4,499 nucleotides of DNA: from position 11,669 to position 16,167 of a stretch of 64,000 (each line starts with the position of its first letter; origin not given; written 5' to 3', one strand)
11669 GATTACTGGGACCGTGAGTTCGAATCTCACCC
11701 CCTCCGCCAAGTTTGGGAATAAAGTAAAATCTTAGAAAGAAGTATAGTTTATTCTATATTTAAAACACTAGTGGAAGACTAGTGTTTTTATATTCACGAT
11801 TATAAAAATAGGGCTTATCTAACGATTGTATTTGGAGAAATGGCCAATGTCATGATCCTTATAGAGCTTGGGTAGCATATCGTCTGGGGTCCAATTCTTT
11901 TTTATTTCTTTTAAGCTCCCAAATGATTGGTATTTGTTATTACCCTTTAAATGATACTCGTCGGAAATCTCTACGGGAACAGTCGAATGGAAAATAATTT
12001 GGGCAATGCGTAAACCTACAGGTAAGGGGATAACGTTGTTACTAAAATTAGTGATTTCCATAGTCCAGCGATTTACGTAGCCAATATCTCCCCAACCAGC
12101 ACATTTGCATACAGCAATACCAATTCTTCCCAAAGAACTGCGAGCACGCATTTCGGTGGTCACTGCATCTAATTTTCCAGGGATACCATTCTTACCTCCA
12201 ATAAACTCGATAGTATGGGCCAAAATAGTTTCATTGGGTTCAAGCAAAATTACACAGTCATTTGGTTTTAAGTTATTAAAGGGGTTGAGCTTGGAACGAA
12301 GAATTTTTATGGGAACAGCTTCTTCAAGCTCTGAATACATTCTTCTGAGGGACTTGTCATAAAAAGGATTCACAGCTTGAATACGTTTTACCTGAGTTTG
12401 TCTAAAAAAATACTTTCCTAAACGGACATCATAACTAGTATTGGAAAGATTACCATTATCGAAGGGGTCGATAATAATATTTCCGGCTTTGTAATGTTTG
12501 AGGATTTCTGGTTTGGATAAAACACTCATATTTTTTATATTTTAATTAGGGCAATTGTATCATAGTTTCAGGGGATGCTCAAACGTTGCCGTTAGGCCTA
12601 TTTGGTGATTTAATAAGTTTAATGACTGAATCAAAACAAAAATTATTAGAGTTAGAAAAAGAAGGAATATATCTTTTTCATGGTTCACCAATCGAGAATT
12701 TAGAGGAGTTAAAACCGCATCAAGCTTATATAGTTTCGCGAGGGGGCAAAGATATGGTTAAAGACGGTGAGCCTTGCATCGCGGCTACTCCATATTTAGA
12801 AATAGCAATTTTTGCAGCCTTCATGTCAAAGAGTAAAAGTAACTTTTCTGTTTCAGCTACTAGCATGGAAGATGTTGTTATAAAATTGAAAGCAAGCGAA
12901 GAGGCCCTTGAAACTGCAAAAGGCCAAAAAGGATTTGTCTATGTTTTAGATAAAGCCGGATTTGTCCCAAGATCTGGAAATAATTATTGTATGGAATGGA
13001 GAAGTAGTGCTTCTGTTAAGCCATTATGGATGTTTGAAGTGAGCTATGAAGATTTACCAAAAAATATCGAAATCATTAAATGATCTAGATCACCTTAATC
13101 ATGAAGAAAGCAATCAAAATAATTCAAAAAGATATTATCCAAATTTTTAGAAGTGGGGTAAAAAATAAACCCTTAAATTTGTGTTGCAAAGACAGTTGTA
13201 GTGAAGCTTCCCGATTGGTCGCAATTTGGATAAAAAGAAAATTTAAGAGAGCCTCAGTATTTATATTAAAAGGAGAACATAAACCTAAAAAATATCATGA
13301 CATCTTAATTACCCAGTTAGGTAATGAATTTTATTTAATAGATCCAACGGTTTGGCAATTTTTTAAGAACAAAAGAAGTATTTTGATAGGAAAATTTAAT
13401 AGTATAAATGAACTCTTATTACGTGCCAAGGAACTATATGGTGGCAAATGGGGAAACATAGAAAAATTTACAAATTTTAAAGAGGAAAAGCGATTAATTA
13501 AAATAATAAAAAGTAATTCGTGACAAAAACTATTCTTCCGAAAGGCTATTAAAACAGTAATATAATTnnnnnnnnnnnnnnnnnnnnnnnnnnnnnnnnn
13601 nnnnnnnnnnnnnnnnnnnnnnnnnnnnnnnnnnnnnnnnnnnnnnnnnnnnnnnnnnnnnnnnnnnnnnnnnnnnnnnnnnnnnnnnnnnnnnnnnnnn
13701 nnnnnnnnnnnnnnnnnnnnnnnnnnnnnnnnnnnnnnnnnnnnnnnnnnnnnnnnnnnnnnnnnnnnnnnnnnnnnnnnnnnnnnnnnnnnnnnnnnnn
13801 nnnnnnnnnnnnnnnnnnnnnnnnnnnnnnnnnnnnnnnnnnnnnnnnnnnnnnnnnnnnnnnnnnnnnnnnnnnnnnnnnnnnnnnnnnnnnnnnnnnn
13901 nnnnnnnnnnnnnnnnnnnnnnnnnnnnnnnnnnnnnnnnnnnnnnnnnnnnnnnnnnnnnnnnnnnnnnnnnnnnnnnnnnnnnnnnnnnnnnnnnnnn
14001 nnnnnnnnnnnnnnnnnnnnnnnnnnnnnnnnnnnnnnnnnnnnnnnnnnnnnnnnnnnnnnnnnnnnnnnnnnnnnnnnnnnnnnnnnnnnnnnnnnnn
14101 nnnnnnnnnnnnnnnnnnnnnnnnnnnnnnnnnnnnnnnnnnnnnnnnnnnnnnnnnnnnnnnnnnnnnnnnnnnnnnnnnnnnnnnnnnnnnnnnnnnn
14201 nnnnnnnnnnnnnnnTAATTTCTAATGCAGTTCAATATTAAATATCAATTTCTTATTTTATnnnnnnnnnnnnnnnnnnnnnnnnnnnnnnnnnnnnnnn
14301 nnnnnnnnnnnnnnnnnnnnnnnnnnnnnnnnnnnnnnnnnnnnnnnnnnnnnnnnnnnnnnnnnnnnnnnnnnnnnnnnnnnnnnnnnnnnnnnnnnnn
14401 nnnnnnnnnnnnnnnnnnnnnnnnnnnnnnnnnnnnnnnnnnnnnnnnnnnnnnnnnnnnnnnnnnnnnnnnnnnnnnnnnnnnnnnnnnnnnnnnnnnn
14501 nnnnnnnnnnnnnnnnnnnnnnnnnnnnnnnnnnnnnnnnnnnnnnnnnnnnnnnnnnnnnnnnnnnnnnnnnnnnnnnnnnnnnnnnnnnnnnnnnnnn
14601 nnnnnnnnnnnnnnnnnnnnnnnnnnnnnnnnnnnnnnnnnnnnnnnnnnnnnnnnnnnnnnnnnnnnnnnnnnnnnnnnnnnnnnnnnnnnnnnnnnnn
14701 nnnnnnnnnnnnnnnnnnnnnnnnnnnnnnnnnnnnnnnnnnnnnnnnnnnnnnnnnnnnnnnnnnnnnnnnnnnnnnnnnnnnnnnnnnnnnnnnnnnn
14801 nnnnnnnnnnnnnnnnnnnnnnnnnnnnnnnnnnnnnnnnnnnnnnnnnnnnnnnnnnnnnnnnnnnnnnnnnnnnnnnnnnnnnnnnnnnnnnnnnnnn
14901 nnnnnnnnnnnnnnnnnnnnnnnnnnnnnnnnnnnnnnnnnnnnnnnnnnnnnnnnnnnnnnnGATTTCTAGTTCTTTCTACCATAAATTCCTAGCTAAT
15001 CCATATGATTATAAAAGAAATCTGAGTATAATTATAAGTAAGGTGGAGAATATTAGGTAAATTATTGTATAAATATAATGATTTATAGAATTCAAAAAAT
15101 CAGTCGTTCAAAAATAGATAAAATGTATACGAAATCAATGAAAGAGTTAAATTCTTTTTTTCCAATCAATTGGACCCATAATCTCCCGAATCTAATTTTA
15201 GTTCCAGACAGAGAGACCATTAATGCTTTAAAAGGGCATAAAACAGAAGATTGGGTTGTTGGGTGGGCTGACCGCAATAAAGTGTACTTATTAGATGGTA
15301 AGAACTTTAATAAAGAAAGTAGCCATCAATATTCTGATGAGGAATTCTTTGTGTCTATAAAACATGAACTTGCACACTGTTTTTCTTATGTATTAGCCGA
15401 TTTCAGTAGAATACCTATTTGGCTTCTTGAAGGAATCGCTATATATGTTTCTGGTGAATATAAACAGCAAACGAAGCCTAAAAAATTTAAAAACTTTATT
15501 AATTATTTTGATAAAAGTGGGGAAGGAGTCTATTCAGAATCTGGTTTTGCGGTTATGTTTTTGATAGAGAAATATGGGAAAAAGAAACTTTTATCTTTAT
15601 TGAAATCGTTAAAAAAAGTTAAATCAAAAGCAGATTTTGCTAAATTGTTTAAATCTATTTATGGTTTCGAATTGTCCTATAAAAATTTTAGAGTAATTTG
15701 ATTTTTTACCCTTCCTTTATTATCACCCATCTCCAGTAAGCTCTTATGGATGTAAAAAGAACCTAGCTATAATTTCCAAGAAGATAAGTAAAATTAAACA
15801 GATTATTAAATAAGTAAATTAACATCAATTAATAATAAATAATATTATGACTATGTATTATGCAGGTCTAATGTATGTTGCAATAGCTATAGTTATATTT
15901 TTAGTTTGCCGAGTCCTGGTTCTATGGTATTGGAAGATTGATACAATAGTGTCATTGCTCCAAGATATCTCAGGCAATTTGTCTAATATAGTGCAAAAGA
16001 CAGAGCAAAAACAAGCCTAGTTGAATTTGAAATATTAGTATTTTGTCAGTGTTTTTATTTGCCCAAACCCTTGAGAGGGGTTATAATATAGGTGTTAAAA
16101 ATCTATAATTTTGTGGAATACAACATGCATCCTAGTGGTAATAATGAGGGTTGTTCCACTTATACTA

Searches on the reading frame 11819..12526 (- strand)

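Call 24: search_protein_families(library=pfam, proteins=[window:11819-12526:-], max_evalue=0.01)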
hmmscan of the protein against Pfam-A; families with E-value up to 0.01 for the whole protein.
window:11819-12526:- (235 aa): 2 families
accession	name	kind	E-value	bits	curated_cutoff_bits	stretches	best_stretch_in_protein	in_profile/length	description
PF22769.1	DCD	-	7.3e-30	104.5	27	1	2-181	1-152/153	dCTP deaminase-like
PF00692.24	dUTPase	-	0.001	19.3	22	1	126-193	50-115/129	dUTPase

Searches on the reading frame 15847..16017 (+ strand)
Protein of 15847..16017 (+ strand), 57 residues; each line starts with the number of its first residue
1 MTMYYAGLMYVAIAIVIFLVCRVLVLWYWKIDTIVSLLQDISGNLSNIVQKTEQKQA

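Call 24: search_protein_families(library=pfam, proteins=[window:15847-16017:+], max_evalue=0.01)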
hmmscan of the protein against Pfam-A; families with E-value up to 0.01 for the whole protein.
window:15847-16017:+ (57 aa): 0 families
